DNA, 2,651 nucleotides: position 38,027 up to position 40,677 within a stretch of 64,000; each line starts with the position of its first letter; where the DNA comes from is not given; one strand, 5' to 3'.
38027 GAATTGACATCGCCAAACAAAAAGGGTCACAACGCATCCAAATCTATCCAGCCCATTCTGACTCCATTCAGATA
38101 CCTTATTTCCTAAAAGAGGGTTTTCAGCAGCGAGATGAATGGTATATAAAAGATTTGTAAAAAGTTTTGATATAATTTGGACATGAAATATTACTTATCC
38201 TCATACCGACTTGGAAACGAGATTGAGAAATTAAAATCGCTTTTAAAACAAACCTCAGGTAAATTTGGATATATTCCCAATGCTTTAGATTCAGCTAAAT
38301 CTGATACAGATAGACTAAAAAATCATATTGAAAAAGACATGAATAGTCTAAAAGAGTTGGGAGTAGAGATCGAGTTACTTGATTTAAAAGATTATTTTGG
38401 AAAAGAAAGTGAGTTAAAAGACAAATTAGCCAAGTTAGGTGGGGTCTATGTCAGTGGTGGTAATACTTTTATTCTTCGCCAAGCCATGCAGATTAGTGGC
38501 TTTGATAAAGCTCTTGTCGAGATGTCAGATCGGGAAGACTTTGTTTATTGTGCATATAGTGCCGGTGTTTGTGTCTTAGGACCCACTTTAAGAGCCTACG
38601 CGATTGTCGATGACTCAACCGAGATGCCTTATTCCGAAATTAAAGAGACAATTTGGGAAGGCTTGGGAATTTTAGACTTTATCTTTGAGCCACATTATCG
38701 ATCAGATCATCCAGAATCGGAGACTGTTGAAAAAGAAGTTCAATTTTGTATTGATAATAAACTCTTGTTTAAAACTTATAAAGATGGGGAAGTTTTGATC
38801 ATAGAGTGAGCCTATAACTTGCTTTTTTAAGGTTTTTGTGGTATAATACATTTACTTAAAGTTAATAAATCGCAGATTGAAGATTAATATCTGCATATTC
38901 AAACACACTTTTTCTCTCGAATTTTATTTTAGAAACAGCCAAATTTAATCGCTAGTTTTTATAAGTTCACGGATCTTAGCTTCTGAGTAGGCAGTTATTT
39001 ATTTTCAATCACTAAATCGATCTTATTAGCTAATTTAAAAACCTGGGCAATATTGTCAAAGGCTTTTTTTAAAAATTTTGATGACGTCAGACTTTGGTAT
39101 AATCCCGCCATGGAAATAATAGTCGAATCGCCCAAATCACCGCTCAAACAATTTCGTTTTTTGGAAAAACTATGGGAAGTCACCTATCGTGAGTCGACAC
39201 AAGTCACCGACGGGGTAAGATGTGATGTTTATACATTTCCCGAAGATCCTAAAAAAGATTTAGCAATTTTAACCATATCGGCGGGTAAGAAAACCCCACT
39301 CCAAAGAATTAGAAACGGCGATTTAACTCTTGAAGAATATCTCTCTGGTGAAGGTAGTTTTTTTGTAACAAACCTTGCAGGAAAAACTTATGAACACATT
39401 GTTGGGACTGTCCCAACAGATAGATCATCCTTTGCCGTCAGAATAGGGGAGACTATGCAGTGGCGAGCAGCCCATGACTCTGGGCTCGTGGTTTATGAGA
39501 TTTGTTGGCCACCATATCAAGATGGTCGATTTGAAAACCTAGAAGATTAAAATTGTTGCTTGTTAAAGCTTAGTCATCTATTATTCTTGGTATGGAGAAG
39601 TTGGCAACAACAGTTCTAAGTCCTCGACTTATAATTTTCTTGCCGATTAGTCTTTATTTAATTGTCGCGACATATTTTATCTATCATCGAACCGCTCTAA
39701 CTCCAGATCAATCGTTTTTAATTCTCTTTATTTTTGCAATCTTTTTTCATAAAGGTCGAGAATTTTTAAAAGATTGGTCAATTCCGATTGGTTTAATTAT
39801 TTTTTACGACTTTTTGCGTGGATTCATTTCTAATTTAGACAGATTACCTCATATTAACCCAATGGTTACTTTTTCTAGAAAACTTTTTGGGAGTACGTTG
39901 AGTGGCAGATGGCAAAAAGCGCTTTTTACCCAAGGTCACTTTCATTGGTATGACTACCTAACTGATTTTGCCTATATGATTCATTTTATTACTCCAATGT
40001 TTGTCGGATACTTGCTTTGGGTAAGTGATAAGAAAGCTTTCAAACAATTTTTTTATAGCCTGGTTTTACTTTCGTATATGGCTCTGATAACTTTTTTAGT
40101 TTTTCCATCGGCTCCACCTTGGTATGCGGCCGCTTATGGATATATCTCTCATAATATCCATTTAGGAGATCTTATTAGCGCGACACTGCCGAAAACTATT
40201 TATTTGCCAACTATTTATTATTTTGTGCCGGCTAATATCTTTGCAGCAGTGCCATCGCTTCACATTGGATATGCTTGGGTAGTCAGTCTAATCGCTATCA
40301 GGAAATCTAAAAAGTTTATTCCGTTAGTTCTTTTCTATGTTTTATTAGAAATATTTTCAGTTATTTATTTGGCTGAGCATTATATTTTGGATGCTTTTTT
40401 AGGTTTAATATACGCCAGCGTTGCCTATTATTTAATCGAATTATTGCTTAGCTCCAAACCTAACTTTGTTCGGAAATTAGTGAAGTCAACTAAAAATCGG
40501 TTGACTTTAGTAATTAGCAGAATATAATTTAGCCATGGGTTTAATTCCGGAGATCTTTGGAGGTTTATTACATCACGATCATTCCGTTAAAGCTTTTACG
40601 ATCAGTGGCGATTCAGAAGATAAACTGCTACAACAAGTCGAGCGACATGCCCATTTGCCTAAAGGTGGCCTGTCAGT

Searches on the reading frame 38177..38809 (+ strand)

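Call 10: search_protein_families(library=pfam, proteins=[window:38177-38809:+])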
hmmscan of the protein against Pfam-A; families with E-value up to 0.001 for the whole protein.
window:38177-38809:+ (210 aa): 1 family
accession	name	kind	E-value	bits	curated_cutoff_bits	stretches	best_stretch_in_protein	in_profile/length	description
PF03575.23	Peptidase_S51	-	5.7e-21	75.6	23.9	1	17-185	20-172/206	Peptidase family S51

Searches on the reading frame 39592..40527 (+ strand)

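Call 10: search_protein_families(library=pfam, proteins=[window:39592-40527:+])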
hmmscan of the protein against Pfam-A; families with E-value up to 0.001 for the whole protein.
window:39592-40527:+ (311 aa): 1 family
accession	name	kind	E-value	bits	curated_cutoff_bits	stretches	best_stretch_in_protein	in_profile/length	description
PF14378.12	PAP2_3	-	6.4e-21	75.5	27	1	113-281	22-190/190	PAP2 superfamily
